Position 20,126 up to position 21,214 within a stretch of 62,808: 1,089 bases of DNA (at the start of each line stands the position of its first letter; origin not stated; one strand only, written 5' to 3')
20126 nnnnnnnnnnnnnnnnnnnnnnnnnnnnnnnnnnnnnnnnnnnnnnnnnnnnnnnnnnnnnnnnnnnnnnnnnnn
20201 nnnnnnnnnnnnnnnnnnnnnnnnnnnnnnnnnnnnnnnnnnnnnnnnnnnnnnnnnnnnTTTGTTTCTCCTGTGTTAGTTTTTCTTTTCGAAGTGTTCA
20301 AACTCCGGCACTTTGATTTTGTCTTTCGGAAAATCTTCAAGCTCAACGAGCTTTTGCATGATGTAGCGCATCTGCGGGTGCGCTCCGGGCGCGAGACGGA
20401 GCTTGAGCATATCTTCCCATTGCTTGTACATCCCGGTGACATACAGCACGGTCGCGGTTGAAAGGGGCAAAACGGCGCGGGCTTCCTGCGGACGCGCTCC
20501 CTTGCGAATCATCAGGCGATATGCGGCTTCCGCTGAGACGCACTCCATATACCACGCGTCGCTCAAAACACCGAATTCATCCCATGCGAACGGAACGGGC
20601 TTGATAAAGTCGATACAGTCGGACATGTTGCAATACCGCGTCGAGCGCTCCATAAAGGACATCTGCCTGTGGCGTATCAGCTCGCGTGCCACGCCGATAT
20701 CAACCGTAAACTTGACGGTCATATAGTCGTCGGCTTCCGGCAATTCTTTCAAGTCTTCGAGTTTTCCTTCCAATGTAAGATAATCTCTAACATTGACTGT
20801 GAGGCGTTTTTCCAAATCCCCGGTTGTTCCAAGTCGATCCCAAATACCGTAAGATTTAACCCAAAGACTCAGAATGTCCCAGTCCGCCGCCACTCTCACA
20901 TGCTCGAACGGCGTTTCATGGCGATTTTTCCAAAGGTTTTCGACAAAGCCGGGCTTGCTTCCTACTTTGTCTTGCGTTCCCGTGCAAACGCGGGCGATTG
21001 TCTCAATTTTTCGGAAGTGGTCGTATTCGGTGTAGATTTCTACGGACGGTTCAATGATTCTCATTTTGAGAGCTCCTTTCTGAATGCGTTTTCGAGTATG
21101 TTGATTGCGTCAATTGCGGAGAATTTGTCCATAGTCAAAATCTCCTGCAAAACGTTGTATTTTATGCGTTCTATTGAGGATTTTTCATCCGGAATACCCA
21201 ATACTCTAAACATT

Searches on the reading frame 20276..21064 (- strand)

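Call 50: search_protein_families(library=pfam, proteins=[window:20276-21064:-], max_evalue=0.001)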
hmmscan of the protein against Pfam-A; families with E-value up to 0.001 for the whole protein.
window:20276-21064:- (262 aa): 1 family
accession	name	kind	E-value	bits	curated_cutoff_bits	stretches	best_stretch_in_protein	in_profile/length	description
PF02511.20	Thy1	-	3.4e-30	105.7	24.8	2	115-241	59-183/191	Thymidylate synthase complementing protein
